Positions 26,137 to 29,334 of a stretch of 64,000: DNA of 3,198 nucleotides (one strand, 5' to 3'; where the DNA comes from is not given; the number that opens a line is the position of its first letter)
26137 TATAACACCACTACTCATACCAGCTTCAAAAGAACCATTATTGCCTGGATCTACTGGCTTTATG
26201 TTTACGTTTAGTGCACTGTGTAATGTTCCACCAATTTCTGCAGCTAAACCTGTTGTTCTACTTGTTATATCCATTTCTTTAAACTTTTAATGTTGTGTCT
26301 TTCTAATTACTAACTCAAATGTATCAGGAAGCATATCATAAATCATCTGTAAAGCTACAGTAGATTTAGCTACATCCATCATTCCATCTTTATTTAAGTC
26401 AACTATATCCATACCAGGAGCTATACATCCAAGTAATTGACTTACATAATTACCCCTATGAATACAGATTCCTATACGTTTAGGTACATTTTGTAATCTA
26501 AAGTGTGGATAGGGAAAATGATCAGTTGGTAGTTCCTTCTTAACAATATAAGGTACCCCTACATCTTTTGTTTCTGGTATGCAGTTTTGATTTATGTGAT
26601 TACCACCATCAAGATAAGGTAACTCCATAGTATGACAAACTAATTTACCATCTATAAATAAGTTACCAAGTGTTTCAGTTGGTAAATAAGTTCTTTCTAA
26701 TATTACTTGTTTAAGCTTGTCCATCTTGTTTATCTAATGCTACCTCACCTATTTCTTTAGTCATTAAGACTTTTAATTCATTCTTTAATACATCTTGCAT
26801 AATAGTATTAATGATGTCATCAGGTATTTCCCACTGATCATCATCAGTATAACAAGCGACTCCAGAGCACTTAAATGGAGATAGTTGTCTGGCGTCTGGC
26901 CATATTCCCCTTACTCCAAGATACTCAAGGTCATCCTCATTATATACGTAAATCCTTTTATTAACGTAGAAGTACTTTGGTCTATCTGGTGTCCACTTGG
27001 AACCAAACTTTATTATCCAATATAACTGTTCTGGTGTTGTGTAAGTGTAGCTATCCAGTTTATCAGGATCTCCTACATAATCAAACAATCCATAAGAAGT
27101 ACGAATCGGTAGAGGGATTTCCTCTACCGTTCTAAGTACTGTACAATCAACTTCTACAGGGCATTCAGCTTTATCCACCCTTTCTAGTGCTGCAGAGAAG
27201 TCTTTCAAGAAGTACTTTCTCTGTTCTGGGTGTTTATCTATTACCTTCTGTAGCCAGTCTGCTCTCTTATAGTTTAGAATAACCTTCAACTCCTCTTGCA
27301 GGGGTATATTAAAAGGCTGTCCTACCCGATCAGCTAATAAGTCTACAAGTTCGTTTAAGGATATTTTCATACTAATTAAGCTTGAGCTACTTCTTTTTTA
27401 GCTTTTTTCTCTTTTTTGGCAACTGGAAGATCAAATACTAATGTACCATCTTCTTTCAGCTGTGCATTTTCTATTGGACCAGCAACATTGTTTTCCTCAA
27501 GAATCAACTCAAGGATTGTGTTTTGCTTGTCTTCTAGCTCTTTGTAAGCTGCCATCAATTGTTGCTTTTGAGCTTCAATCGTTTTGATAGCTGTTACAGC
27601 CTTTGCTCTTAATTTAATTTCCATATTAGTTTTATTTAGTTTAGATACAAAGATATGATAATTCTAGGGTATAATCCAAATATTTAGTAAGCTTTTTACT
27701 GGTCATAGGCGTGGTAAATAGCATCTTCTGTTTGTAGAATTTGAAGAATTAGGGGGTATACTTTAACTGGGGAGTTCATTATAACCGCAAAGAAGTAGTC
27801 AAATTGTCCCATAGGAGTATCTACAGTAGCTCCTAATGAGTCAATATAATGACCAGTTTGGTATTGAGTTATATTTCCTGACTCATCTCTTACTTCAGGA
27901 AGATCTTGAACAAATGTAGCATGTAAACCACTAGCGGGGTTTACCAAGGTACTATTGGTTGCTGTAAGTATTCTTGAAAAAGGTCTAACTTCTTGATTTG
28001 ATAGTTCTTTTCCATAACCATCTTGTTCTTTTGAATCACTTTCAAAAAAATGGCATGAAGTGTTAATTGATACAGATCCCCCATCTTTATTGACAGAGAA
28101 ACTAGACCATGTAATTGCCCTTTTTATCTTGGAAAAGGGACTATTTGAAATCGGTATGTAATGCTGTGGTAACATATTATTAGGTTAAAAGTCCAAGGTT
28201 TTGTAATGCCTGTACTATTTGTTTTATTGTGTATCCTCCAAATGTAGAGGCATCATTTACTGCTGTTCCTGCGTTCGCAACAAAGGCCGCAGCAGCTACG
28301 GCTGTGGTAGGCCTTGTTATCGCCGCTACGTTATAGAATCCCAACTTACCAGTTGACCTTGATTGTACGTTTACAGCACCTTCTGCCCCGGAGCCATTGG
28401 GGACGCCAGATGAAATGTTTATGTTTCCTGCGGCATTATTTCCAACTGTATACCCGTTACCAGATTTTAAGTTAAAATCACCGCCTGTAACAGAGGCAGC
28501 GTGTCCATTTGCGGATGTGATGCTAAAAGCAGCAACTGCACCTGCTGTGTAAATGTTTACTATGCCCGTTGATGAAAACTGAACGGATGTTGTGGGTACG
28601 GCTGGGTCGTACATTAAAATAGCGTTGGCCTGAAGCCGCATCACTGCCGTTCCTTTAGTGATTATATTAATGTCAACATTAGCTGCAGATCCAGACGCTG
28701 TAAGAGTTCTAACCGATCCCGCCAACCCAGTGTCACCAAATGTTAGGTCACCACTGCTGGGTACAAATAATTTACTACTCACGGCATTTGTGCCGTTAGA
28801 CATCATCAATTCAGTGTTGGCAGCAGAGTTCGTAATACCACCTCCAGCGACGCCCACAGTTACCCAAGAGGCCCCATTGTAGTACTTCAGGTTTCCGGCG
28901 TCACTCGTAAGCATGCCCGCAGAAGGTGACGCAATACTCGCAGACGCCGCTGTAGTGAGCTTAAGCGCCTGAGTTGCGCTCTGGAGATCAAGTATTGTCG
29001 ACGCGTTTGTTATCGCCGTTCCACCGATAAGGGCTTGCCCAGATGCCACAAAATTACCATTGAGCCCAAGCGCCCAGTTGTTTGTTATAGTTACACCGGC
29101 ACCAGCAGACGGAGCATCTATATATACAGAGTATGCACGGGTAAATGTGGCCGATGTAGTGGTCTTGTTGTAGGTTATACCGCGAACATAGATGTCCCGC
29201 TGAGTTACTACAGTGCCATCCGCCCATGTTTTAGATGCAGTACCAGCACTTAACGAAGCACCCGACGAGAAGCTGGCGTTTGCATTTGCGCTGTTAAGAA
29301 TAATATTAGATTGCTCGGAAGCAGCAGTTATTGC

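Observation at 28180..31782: Tail-fibre gene with an internal domain duplication and a compositionally foreign (GC-rich) C-terminal third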

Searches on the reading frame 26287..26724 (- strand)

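Call 5: search_protein_families(library=pfam, proteins=[window:26287-26724:-], max_evalue=0.1)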
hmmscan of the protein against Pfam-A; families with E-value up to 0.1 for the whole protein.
window:26287-26724:- (145 aa): 1 family
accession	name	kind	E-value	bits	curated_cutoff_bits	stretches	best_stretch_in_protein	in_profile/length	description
PF18925.5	DUF5675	-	4.9e-18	65.5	26.7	1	9-132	2-112/114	Family of unknown function (DUF5675)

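Call 6: search_protein_families(library=phrogs, proteins=[window:26287-26724:-], max_evalue=0.01)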
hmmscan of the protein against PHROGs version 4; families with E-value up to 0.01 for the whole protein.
window:26287-26724:- (145 aa): 1 family
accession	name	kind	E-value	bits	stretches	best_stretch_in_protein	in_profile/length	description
phrog_1501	-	unknown function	6.4e-15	56.3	1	6-134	3-144/159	-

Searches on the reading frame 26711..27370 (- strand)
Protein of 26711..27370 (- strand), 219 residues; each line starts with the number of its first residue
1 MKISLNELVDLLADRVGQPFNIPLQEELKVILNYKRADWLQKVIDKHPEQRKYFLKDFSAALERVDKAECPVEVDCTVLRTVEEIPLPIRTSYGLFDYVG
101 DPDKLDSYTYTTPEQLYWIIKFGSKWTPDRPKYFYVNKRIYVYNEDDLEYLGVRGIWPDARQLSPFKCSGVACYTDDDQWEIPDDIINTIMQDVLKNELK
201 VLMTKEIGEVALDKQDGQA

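Call 5: search_protein_families(library=pfam, proteins=[window:26711-27370:-], max_evalue=0.1)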
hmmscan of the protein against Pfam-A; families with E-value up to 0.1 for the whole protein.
window:26711-27370:- (219 aa): 1 family
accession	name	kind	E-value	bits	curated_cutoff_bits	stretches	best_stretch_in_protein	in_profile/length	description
PF25702.1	CrAss_Ring_2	-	7.3e-15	55.6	27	1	7-203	1-197/210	Phage tail ring protein 2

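Call 6: search_protein_families(library=phrogs, proteins=[window:26711-27370:-], max_evalue=0.01)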
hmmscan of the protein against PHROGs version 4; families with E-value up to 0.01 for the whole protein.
window:26711-27370:- (219 aa): 1 family
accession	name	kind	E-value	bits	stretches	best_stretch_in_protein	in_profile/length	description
phrog_9863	-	head and packaging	2.2e-09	38.2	1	33-203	36-218/236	virion structural protein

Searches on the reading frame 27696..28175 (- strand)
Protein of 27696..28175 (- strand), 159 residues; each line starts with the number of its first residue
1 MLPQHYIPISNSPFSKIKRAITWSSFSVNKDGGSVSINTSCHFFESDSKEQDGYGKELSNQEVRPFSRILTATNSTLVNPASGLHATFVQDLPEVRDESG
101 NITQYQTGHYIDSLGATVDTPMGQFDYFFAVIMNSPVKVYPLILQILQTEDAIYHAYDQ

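Call 5: search_protein_families(library=pfam, proteins=[window:27696-28175:-], max_evalue=0.1)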
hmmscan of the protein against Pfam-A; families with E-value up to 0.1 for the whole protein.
window:27696-28175:- (159 aa): 0 families

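Call 6: search_protein_families(library=phrogs, proteins=[window:27696-28175:-], max_evalue=0.01)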
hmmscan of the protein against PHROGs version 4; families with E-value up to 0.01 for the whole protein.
window:27696-28175:- (159 aa): 0 families

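Call 43: find_homologous_proteins(query=window:27696-28175:-)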
Query window:27696-28175:- (159 aa): 3 proteins with E <= 0.001 among 15 candidates.
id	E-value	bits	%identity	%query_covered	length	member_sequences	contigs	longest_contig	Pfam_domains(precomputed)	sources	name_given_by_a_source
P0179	8.9e-102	355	100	100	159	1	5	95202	-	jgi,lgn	-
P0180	7.4e-75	268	74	100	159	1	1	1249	-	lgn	-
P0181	1.2e-69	251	70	100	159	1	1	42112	-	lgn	-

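Call 53: search_protein_representatives(alignment_id=A2)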
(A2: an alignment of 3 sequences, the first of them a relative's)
Query: 3 sequences, 159 profile positions. Proteins with E-value up to 0.001 (for the whole library): 42; up to 1e-10: 21; up to 1e-30: 1. The best 42 are listed.
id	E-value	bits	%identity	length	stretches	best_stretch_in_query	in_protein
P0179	1.3e-96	337.1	-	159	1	1-159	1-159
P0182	1.6e-27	112.5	-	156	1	1-158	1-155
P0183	4.2e-22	94.9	-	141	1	6-159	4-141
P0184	3.7e-20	88.6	-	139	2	6-88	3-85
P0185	3.4e-19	85.4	-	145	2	96-158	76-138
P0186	6.9e-19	84.4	-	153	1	2-159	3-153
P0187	1.1e-18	83.8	-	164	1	1-159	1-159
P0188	2.3e-18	82.7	-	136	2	6-87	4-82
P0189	3.2e-18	82.3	-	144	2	1-93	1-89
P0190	5.2e-17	78.3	-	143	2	1-87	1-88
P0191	9.6e-17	77.5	-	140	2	105-158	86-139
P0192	1.4e-15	73.7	-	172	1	2-159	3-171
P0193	4.1e-15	72.2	-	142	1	7-159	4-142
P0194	8.0e-15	71.2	-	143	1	7-159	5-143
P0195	3.5e-13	65.9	-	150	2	5-85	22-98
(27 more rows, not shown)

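Call 54: find_encoding_contigs(protein=P0182, flank=6000, max_places=2)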
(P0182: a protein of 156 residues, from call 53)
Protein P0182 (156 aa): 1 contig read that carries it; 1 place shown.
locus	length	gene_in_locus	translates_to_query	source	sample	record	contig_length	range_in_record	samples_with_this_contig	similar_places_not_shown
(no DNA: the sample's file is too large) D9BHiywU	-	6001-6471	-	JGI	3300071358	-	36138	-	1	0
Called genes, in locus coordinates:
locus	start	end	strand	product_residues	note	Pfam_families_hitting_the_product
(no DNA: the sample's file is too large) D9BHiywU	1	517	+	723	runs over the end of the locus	-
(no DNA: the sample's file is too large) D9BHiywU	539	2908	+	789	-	-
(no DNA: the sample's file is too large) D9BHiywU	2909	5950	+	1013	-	-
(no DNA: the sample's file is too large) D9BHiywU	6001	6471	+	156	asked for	-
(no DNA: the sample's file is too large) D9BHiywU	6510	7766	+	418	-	-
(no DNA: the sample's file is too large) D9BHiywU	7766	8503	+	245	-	-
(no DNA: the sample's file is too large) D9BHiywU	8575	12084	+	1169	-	PF13385:Laminin_G_3 (weak)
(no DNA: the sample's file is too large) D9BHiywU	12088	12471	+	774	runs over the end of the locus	-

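Call 55: find_encoding_contigs(protein=P0180, flank=6000, max_places=2)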
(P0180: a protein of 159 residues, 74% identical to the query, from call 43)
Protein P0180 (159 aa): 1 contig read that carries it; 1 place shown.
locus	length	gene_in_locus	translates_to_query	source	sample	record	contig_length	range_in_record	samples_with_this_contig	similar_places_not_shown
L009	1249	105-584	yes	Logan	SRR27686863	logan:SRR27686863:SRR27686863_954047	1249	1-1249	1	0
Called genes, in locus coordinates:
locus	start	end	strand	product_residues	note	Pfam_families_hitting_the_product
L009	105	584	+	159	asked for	-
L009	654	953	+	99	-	-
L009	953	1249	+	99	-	?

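Call 57: find_encoding_contigs(protein=P0183, flank=6000, max_places=2)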
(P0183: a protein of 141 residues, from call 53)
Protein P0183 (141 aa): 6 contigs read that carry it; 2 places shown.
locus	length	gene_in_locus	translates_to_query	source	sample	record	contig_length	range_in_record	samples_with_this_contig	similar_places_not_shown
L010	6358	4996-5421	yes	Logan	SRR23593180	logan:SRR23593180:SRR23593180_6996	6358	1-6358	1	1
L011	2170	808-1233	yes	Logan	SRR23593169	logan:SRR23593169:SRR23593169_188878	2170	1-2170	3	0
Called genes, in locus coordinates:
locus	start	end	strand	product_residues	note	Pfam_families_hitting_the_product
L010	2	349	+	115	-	?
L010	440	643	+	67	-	-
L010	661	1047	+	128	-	PF00685:Sulfotransfer_1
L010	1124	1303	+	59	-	-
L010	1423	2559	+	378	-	-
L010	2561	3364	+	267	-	-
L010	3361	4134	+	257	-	-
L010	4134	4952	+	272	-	-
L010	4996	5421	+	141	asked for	-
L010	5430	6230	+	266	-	PF13884:Peptidase_S74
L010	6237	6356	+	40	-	?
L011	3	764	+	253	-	?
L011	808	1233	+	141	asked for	-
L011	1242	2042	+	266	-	PF13884:Peptidase_S74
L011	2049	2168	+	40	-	?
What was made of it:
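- On Peptidase_S74 intramolecular-chaperone fibres: The domain appears only in a neighbouring short fibre of an unrelated locus, L010 (call 57).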

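Call 58: find_encoding_contigs(protein=P0187, flank=6000, max_places=2)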
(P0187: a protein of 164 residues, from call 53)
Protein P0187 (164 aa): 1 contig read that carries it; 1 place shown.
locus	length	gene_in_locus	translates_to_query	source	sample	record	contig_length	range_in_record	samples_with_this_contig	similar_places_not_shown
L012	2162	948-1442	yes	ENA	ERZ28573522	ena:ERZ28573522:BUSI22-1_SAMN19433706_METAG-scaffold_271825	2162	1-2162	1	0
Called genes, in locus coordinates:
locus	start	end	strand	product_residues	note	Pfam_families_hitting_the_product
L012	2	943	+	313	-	?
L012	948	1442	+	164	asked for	-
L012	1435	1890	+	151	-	-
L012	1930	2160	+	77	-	?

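Call 60: predict_structure(alignment_id=A2)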
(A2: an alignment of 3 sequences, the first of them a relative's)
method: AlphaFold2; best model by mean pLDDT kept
length: 159 residues; sequences in the alignment: 3
mean_pLDDT: 62.5   pTM: 0.43
mean pLDDT of the five models: 62.5, 60.9, 52.7, 50.2, 46.0
residues with pLDDT >= 90: 4; 70-90: 43; 50-70: 80; < 50: 32
segments of 3 or more residues with pLDDT < 50: 1-7, 64-67, 134-141, 154-159
pLDDT, mean of each block of 10 residues (from residue 1): 42 55 56 56 68 63 49 64 77 88 88 81 65 46 53 47
secondary structure, 60 per line:
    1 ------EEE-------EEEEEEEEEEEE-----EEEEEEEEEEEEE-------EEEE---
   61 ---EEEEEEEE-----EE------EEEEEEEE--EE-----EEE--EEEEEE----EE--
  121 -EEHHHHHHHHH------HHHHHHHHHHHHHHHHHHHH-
elements in order: E7-9 E17-28 E34-46 E54-57 E64-71 E85-92 E102-104 E107-112 H124-132 H139-158
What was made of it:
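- On Fibre plus cognate chaperone cassette: The AF2 model has pLDDT 62.5, too low for a fold search (call 60).
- Tried and rejected: AF2 model of the 159-aa protein. pLDDT was 62.5, so it was not taken to a fold search (call 60).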

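Call 68: search_protein_families(library=phrogs, proteins=[P0179], max_evalue=0.01)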
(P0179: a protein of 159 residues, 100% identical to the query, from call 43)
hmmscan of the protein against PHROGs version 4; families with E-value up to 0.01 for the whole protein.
P0179 (159 aa): 0 families

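Call 85: search_protein_families(library=ncbifam, proteins=[window:27696-28175:-], max_evalue=0.01)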
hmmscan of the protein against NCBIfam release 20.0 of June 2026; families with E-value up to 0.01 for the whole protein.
window:27696-28175:- (159 aa): 0 families

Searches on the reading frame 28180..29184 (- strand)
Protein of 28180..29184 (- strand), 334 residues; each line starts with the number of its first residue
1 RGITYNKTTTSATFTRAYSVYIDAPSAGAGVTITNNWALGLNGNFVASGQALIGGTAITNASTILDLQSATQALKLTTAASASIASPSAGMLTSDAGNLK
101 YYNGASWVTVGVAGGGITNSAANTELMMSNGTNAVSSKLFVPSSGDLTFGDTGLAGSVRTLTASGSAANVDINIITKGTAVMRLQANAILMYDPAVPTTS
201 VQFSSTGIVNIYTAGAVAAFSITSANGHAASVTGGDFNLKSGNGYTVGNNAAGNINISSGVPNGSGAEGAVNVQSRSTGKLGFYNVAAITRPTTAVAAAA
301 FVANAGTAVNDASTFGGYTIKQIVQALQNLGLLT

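Call 68: search_protein_families(library=phrogs, proteins=[P0121, P0132, P0144, P0127, P0137, P0167, P0131, P0165, P0113], max_evalue=0.01)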
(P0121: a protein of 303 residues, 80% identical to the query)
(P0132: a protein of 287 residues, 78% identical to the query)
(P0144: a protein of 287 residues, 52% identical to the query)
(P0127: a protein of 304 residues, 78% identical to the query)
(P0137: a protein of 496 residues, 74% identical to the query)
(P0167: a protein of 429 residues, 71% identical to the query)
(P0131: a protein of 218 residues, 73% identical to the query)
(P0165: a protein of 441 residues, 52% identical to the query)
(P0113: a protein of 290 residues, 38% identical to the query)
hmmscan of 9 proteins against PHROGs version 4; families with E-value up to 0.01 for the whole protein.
P0121 (303 aa): 0 families

P0132 (287 aa): 0 families

P0144 (287 aa): 0 families

P0127 (304 aa): 0 families

P0137 (496 aa): 3 families
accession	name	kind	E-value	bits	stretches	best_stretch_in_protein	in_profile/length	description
phrog_5711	-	head and packaging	1.8e-05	25.9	1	1-82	1-81/157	head fiber protein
phrog_2012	-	tail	0.0004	21.3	1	1-83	1-83/212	minor tail protein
phrog_28156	-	unknown function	0.0028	18.7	0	138-194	26-82/156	-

P0167 (429 aa): 16 families
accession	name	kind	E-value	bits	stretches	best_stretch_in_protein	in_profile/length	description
phrog_32829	-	tail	1.3e-67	229.5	2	104-211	276-383/840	tail fiber protein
phrog_18345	-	tail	5.3e-41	141.9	2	105-245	84-211/956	tail fiber protein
phrog_13518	-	unknown function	3.7e-34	119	2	1-116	6-139/1230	-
phrog_28766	-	tail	1.6e-28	100.3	1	1-124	1-137/472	tail fiber protein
phrog_21412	-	tail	2.6e-20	72.9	1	1-314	265-578/1452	tail fiber protein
phrog_2710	-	tail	8.1e-20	71.8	1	1-100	8-116/781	tail fiber protein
phrog_29288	-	unknown function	4.7e-19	68.4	1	1-103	1-108/1558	-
phrog_11393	-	tail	4.7e-14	53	1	4-102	3-103/538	tail fiber protein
phrog_6953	-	tail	9.2e-13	49.1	1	4-123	7-126/251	tail fiber protein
phrog_6256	-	tail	1.1e-10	42.2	1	6-110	9-122/686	tail fiber protein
phrog_13173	-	tail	5.2e-10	39.5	1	5-129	10-147/674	tail fiber protein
phrog_13481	-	tail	1.1e-09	38.9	1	4-202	21-174/596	tail fiber protein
phrog_1640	-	tail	5.5e-09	36.7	1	3-68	7-85/765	tail protein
phrog_13980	-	tail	6.9e-09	36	1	4-102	7-114/756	tail fiber protein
phrog_38058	-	tail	0.00053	19.3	1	232-356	155-277/708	tail fiber protein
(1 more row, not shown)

P0131 (218 aa): 3 families
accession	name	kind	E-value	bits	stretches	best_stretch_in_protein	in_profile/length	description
phrog_25788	-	tail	0.00015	21.5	1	31-94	75-137/603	tail fiber protein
phrog_13481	-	tail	0.0011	19.1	1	47-94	169-216/596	tail fiber protein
phrog_34082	-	tail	0.0021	17.8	1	38-87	166-215/579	tail length tape measure protein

P0165 (441 aa): 1 family
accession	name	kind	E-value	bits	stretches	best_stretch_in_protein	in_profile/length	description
phrog_5906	-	unknown function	0.0079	17.2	1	178-310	21-139/197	-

P0113 (290 aa): 0 families

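Call 69: search_protein_families(library=pfam, proteins=[P0121, P0132, P0144, P0127, P0137, P0167, P0131, P0165, P0113], max_evalue=0.01)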
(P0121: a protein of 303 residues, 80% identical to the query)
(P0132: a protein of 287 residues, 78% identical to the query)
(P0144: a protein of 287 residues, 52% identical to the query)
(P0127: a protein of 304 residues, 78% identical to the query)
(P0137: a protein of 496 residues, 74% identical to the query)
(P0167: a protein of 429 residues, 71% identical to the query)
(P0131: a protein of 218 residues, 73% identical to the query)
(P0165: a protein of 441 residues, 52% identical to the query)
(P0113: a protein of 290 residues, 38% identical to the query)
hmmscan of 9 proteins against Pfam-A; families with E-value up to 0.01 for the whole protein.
P0121 (303 aa): 0 families

P0132 (287 aa): 0 families

P0144 (287 aa): 0 families

P0127 (304 aa): 0 families

P0137 (496 aa): 0 families

P0167 (429 aa): 1 family
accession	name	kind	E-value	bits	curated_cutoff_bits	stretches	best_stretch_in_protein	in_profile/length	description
PF03906.20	Phage_T7_tail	-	2.3e-17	63.5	25.2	1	8-110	11-116/157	Phage T7 tail fibre protein, N-terminal domain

P0131 (218 aa): 1 family
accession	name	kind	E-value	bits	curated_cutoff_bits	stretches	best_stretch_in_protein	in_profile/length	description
PF11839.13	Alanine_zipper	-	1.2e-06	29.2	23.1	1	45-95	9-59/69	Alanine-zipper, major outer membrane lipoprotein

P0165 (441 aa): 1 family
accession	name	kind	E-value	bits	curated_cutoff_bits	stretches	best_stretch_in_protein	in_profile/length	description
PF19264.4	DUF5907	-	5.6e-08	33.3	27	1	89-142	10-59/80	Repeat of unknown function (DUF5907)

P0113 (290 aa): 0 families
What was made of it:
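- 28183..28347 (-): Conserved C-terminal module of 55 aa (aa 1146-1200). One of these proteins also carries a T7 tail-fibre N-terminal domain (call 69).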
